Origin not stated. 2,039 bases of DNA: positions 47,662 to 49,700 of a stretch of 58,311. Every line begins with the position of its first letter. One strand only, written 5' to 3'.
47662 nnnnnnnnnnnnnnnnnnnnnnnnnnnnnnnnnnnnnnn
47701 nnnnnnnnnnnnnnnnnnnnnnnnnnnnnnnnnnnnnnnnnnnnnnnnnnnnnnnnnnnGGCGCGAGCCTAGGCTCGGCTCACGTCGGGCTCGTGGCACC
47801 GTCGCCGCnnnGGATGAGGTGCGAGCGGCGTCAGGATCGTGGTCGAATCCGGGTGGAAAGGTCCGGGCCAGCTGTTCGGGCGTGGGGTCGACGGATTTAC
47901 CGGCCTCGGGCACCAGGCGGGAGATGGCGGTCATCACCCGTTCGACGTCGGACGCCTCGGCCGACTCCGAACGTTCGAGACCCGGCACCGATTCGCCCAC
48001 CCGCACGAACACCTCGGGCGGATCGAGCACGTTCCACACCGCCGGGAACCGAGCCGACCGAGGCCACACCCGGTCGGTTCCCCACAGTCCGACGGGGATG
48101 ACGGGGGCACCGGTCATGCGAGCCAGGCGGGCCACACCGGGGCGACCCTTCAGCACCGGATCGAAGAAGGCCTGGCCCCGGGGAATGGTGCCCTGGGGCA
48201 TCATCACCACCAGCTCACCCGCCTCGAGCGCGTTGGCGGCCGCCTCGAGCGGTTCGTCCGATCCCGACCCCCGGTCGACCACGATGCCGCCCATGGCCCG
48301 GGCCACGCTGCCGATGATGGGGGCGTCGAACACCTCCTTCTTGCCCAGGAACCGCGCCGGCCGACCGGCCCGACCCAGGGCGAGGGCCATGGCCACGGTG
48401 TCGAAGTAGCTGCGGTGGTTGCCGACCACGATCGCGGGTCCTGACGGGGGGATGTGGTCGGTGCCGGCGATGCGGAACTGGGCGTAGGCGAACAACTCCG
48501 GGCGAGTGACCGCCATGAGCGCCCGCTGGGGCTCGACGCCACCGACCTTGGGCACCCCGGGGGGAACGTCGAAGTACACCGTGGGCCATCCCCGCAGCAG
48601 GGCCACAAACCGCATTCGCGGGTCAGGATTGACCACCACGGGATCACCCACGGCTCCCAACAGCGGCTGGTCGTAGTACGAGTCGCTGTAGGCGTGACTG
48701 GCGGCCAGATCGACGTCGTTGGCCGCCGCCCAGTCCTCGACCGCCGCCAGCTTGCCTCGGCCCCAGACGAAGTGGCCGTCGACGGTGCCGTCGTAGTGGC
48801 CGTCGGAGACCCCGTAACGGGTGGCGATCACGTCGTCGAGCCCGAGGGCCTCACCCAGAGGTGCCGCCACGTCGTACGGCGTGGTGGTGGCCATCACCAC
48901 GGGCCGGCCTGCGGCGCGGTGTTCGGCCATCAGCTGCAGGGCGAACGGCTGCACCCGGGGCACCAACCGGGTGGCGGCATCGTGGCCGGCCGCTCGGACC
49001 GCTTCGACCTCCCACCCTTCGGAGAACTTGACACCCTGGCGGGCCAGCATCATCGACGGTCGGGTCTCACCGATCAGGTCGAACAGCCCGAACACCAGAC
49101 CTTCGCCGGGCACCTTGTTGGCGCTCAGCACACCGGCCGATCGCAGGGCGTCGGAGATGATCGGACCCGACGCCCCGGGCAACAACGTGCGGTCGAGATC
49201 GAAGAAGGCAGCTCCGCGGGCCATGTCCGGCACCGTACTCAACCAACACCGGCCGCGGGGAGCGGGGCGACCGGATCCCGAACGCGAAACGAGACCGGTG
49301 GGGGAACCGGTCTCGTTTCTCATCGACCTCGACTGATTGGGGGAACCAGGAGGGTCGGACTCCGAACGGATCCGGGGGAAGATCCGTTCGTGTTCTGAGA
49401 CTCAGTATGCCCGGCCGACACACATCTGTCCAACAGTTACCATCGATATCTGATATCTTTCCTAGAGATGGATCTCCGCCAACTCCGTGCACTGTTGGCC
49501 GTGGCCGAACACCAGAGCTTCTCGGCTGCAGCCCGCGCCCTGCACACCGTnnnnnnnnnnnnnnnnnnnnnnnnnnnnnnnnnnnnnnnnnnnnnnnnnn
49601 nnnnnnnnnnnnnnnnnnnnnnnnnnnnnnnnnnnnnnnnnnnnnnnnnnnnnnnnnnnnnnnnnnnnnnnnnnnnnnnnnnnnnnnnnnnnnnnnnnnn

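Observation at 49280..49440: Three tandem hairpins with the same UUCCCCC loop behind a good promoter: 6C-like sRNA or novel leader of the HAD-PlsC gene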

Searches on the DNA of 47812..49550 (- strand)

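Call 4: search_rna_families(source=window, start=49150, end=49550, threshold=evalue, max_evalue=10, show_alignments=4)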
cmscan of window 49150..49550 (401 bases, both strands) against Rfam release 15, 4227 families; matches with E-value up to 10: 3.
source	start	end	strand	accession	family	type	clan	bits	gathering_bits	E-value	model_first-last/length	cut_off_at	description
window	49241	49363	-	RF02344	ar14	Gene; sRNA;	-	36.8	58.8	2e-05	1-123/123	no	Alphaproteobacterial ar14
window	49276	49328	-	RF00649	mir-128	Gene; miRNA;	-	16.9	49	0.25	1-83/83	no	mir-128 microRNA precursor family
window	49253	49329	+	RF00649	mir-128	Gene; miRNA;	-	15.2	49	0.84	1-83/83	no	mir-128 microRNA precursor family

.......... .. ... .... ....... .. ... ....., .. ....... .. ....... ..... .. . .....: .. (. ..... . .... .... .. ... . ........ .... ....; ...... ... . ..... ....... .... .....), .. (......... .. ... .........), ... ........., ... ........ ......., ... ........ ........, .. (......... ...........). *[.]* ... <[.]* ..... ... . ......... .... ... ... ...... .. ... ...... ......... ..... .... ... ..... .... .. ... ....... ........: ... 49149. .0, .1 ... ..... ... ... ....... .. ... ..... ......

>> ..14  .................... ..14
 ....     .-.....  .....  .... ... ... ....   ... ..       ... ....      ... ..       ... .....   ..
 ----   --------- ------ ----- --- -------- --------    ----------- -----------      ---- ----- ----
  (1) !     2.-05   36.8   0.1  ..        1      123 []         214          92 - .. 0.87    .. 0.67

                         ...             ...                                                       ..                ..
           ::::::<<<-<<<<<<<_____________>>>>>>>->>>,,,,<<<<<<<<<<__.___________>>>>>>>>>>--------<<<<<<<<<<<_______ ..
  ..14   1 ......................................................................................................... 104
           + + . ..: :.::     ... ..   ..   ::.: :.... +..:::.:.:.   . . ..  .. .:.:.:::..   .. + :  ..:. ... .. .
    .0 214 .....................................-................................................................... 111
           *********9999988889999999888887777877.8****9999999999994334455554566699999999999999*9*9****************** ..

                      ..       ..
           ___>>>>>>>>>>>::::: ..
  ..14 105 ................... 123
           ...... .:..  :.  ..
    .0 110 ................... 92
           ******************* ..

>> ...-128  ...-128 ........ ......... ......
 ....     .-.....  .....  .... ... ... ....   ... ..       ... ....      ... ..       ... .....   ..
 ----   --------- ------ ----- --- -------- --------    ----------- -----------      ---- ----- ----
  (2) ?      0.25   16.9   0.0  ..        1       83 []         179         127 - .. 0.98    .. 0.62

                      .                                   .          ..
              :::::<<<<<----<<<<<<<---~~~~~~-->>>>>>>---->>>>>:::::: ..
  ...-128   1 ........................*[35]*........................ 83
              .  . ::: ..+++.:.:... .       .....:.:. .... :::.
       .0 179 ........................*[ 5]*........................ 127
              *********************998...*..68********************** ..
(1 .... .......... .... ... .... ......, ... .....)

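Call 18: search_rna_families(sources=[L081, L083, L001, L003, L008, L016, L021, L025, L029, L051, L057, L013, L037, L042, L019, L069], threshold=gathering, show_alignments=3)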
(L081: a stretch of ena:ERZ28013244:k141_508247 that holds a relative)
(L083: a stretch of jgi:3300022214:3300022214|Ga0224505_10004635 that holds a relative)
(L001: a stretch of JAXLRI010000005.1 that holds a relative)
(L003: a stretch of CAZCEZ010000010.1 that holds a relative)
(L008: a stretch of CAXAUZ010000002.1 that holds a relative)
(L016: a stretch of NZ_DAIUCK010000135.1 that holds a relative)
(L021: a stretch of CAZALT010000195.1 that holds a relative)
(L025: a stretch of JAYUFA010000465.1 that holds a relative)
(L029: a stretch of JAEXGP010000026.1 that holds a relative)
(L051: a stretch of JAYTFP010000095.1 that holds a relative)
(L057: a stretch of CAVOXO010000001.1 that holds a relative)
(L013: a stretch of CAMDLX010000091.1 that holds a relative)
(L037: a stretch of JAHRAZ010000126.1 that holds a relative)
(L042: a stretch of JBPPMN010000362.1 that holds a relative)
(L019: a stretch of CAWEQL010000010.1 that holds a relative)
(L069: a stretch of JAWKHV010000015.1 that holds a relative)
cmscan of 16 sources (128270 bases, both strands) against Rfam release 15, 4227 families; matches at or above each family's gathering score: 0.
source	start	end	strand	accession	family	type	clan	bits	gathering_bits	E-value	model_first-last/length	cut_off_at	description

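Call 22: search_rna_families(sources=[L082, L083, L081, L045, L058, L043, L047, L044, L015, L075, L051, L034, L018, L005], threshold=evalue, max_evalue=10, show_alignments=3)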
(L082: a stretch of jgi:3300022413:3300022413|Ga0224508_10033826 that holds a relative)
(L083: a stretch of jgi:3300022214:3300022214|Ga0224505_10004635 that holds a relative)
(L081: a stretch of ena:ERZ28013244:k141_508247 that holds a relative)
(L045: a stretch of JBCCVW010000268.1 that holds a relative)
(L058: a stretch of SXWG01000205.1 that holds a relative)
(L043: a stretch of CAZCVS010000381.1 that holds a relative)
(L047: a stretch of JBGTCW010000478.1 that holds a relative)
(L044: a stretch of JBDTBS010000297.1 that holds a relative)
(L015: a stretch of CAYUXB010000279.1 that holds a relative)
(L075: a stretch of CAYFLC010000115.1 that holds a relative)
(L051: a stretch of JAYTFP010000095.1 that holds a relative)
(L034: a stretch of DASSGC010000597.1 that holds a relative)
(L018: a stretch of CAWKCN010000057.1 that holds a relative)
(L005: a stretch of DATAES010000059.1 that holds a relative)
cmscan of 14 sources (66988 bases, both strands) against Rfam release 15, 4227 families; matches with E-value up to 10: 8.
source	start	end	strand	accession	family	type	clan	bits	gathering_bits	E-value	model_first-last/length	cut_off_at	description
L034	5251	5274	-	RF01340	CRISPR-DR29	Gene; CRISPR;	-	24.6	39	0.78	5-28/37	no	CRISPR RNA direct repeat element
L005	3920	3993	+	RF03468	mir-2830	Gene; miRNA;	-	22.7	70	5.7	1-76/76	no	mir-2830 microRNA precursor family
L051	3833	3945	+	RF02342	ar7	Gene; sRNA;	-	21.9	60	3.8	1-145/145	no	Alphaproteobacterial sRNA ar7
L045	377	445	+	RF03771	mir-341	Gene; miRNA;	-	21.8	90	5.4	1-96/96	no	mir-341 microRNA precursor family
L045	3683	3721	-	RF00498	EAV_LTH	Cis-reg; leader;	-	21.3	70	1.7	1-45/45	no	Equine arteritis virus leader TRS hairpin (LTH)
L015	1476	1557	+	RF02344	ar14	Gene; sRNA;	-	21.2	58.8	9.7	1-123/123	no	Alphaproteobacterial ar14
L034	3172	3233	+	RF01781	ASdes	Gene; sRNA;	-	20.5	40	5.2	1-68/68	no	ASdes TB sRNA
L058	841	957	+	RF01930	bxd_2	Gene; lncRNA;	-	18.7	80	8.3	1-91/91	no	Bithoraxoid conserved region 2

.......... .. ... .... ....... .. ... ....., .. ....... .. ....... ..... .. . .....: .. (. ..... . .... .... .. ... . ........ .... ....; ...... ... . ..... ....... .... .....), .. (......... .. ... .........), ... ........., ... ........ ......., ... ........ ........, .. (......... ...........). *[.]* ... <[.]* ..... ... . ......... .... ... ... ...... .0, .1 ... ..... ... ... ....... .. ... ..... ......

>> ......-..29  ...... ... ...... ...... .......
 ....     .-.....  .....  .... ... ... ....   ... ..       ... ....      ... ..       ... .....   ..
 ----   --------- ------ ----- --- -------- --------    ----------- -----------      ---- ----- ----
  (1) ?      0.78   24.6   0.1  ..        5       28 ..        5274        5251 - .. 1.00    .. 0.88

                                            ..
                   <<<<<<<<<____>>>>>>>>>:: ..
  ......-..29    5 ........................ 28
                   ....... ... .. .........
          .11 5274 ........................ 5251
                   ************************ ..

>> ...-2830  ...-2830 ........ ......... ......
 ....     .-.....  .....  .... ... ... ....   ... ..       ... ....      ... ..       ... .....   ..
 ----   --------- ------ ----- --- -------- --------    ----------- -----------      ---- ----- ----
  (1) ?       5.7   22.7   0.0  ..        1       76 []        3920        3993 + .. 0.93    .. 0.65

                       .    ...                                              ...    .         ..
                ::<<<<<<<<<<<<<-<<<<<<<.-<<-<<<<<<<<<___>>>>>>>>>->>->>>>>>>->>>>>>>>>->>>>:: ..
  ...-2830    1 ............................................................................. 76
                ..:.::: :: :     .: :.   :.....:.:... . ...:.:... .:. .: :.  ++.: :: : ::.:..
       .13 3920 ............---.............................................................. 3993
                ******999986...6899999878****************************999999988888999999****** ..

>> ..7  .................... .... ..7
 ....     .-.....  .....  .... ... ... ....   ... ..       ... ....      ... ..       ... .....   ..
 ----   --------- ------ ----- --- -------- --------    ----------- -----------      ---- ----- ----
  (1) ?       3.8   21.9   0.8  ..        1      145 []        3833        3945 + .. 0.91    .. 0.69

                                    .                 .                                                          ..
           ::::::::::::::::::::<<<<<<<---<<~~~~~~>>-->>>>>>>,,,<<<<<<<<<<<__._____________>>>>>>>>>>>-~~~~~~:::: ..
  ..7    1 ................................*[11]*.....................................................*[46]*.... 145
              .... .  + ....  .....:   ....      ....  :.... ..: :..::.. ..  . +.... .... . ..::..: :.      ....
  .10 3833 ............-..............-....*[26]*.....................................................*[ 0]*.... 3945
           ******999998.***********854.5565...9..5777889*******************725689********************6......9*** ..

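Call 28: search_rna_families(sources=[L061, L062, L063, L066, L053, L049, L067], threshold=evalue, max_evalue=10, show_alignments=2)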
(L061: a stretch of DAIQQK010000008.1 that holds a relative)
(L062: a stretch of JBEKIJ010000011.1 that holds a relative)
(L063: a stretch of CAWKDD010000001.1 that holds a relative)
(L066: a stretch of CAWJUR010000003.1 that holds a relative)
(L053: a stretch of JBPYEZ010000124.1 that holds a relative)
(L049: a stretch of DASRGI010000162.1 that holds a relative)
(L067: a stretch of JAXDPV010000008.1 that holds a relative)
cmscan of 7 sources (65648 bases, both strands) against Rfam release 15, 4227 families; matches with E-value up to 10: 0.
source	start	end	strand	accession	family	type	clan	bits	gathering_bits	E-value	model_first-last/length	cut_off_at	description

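Call 34: build_rna_model(alignment_id=A3)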
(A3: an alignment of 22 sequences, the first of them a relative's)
Model R1 built from alignment A3 (22 sequences, 148 columns); structure: RNAalifold consensus.
model positions 128; base pairs 25; branch points 2; effective number of sequences 2.33; information 0.59 bits per position. Calibrated on 0.2 Mb of random sequence (short: E-values are rough).
structure used (alignment columns):
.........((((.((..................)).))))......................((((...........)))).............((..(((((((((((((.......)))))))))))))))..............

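Call 35: search_with_rna_model(model_id=R1, source=window, max_evalue=10, show_alignments=3)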
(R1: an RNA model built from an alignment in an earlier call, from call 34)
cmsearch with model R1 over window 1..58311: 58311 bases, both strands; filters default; matches with E-value up to 10: 2.
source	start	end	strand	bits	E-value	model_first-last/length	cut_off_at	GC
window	49274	49397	-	44.7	9.8e-10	1-128/128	no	0.61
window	31213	31390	+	5.8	5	1-128/128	no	0.7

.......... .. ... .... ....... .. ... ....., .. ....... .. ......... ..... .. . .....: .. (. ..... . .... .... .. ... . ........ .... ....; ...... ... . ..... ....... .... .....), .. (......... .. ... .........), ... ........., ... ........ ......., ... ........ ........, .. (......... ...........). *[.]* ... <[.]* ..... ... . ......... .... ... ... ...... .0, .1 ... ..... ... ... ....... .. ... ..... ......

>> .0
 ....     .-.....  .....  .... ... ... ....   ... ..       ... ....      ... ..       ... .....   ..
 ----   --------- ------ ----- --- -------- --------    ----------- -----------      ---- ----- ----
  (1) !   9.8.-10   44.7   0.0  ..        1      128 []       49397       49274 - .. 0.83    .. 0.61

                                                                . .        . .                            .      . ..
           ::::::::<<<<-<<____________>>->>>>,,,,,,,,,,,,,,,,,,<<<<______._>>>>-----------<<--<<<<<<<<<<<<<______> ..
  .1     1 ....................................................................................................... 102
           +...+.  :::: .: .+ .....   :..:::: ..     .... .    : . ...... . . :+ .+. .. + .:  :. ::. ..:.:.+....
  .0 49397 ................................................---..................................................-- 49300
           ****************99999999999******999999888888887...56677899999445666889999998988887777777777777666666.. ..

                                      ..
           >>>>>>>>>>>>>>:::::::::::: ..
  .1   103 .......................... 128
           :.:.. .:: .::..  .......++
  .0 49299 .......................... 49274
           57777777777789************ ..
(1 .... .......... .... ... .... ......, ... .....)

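Call 36: search_with_rna_model(model_id=R1, sources=[window, L001, L002, L003, L004, L005, L006, L007, L008, L009, L010, L011, L012, L013, L014, L015, L016, L017, L018, L019, L020, L021, L022, L023, L024, L025, L026, L027, L028, L029, L030, L031, L032, L033, L034, L035, L036, L037, L038, L039, L040, L041, L042, L043, L044, L045, L046, L047, L048, L049, L050, L051, L052, L053, L054, L055, L056, L057, L058, L059, L060, L061, L062, L063, L064, L065, L066, L067, L068, L069, L070, L071, L072, L073, L074, L075, L076, L077, L078, L079, L080, L081, L083], max_evalue=0.01, make_alignment=true)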
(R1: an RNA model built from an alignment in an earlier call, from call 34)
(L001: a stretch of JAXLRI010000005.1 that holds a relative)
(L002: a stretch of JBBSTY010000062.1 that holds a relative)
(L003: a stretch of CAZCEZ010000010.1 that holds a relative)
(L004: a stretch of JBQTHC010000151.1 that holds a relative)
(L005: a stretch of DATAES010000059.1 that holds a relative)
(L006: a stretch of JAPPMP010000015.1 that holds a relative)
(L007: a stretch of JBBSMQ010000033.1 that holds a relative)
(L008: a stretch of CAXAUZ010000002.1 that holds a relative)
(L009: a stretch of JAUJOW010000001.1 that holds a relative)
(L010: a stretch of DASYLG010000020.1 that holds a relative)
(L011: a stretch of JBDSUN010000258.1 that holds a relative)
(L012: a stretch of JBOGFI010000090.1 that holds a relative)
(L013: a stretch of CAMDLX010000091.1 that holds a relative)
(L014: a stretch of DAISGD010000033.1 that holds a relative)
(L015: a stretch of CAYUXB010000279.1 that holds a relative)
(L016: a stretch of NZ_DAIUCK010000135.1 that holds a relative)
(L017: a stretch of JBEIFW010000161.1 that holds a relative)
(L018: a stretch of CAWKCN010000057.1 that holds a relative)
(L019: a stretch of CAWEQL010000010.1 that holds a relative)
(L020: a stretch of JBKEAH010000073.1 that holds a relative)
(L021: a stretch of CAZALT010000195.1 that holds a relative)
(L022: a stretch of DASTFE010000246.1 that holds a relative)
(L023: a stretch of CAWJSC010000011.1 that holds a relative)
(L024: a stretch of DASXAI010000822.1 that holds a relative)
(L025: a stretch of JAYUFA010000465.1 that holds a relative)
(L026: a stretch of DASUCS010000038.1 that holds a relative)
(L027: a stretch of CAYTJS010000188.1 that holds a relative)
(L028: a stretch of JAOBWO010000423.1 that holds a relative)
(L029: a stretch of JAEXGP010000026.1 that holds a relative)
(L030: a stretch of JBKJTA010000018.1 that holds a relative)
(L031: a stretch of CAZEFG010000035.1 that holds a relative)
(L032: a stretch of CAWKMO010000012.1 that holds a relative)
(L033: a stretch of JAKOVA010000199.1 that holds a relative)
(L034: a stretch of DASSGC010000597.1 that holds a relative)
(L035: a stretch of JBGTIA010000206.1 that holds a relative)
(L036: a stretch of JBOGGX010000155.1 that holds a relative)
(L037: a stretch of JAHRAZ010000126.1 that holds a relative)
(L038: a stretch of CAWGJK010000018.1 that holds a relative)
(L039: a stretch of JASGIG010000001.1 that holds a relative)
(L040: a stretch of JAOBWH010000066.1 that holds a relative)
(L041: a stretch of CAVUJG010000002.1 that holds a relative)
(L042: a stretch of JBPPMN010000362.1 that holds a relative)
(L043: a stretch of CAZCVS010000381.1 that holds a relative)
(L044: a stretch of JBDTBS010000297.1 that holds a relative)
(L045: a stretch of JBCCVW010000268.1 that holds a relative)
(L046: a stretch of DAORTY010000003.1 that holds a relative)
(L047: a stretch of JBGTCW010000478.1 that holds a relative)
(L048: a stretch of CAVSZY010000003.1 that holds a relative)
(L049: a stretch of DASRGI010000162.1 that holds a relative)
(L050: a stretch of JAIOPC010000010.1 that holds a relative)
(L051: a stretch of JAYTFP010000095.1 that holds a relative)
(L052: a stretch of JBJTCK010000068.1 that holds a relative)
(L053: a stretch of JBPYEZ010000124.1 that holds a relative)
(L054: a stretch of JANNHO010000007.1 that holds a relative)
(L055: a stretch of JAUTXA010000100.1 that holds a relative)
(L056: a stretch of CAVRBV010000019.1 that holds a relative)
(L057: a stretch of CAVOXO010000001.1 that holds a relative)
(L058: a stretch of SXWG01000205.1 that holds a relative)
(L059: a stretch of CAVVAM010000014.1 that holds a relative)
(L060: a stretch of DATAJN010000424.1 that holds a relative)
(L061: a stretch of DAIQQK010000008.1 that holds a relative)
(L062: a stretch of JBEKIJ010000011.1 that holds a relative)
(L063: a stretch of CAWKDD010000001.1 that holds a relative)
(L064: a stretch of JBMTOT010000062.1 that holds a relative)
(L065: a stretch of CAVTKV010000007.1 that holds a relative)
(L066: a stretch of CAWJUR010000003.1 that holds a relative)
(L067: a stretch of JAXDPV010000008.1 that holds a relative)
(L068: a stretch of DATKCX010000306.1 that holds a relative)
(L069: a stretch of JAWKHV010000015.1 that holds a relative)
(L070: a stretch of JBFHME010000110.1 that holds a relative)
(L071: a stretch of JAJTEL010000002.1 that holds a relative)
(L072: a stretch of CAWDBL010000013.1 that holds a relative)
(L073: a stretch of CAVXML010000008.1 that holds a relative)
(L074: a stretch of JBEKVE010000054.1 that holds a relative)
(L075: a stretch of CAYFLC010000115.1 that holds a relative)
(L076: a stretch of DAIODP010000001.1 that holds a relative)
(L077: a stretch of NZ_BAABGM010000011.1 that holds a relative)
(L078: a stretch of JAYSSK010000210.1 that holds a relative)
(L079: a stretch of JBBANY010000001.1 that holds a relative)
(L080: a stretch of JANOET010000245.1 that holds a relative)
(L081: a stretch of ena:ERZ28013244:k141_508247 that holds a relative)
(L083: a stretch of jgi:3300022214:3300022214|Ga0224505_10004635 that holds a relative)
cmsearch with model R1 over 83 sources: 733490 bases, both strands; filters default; matches with E-value up to 0.01: 59.
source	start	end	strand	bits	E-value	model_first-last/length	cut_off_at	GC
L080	1479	1606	+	121.2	1.1e-27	1-128/128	no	0.59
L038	3850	3972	+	121.2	1.1e-27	1-128/128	no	0.63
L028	3828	3956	+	120.4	1.7e-27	1-128/128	no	0.6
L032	3781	3906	+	120.4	1.7e-27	1-128/128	no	0.64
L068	3769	3895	+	120.3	1.8e-27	1-128/128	no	0.62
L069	3769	3898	+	119.4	3e-27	1-128/128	no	0.65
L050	3821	3947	+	119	3.9e-27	1-128/128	no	0.63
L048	3844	3972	+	118.4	5.3e-27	1-128/128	no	0.59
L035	3681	3810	+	117.3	1e-26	1-128/128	no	0.63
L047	814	943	+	116.8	1.4e-26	1-128/128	no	0.61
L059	3763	3890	+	116.5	1.6e-26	1-128/128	no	0.66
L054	3796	3922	+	115.4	3.1e-26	1-128/128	no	0.65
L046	3826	3958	+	114.7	4.4e-26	1-128/128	no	0.58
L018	3828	3955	+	114.5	5.2e-26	1-128/128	no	0.59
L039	3840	3966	+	113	1.2e-25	1-128/128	no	0.65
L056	3820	3947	+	111.5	2.8e-25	1-128/128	no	0.59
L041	3822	3952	+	110.4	5.4e-25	1-128/128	no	0.59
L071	3825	3947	+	110.1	6.4e-25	1-128/128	no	0.63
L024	2864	2991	-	103.3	3.1e-23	1-128/128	no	0.67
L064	3832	3953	+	99.4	3e-22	1-128/128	no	0.7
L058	26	145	+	98.7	4.3e-22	1-128/128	no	0.61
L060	3160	3288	+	95.8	2.4e-21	1-128/128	no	0.58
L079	3841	3961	+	95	3.7e-21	1-128/128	no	0.66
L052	3811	3927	+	89.8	7.2e-20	1-128/128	no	0.68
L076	3824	3946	+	89.4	9.3e-20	1-128/128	no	0.61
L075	2825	2945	+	88.2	1.8e-19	1-128/128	no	0.63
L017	2520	2648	+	84.9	1.2e-18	1-128/128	no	0.68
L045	1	106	+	83.2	3.1e-18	26-128/128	5'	0.58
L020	3807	3925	+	82.2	5.6e-18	1-128/128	no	0.62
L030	1883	2003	+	44.2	1.6e-08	1-128/128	no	0.71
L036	3821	3944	+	41.2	9e-08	1-128/128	no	0.68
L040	1632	1756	+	40.8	1.1e-07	1-128/128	no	0.69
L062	3742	3867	+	36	1.8e-06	1-128/128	no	0.67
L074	3276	3405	+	33.7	6.8e-06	1-128/128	no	0.65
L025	3728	3857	+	33.7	7e-06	1-128/128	no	0.62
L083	148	271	+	31.9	1.9e-05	1-128/128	no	0.69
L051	3821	3951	+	31.7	2.2e-05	1-128/128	no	0.66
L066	3753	3879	+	31.6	2.3e-05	1-128/128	no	0.65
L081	1569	1701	+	31.4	2.6e-05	1-128/128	no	0.64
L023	3662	3798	+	31.3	2.7e-05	1-128/128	no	0.67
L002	3839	3959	+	28.8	0.00012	1-128/128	no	0.69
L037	3795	3923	+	28.6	0.00013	1-128/128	no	0.67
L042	3859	3985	+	28.6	0.00013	1-128/128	no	0.67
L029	3719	3845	+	28.5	0.00013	1-128/128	no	0.71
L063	3736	3860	+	27.6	0.00023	1-128/128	no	0.66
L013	3726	3849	+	27.6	0.00023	1-128/128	no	0.65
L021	2889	3026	+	27.3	0.00026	1-128/128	no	0.64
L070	3585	3710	+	27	0.00031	1-128/128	no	0.59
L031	2018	2142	-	26.9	0.00033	1-128/128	no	0.7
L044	317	434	+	26.7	0.00038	1-128/128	no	0.65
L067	3890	3988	+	25.4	0.00079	1-128/128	no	0.69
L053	3884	3978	+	23.8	0.002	1-128/128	no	0.73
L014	3578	3691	+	23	0.0033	1-128/128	no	0.68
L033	3833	3954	+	22.7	0.0038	1-128/128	no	0.72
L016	1324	1452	+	22.3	0.0047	1-128/128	no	0.7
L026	3722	3831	+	21.9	0.0061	1-128/128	no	0.62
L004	3776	3904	+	21.3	0.0086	1-128/128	no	0.74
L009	3830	3951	+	21.2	0.0092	1-128/128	no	0.74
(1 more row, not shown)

Alignment A4: 59 matches aligned to the model, 202 columns, each read 5' to 3' on its own strand. Consensus structure (alignment columns), stored with it:
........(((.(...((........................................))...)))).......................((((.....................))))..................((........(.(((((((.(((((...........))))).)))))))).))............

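Call 46: build_rna_model(alignment_id=A4)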
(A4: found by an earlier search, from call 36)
Model R2 built from alignment A4 (59 sequences, 202 columns); structure: stored with the alignment.
model positions 128; base pairs 25; branch points 2; effective number of sequences 10.55; information 0.59 bits per position. Calibrated on 0.2 Mb of random sequence (short: E-values are rough).
structure used (alignment columns):
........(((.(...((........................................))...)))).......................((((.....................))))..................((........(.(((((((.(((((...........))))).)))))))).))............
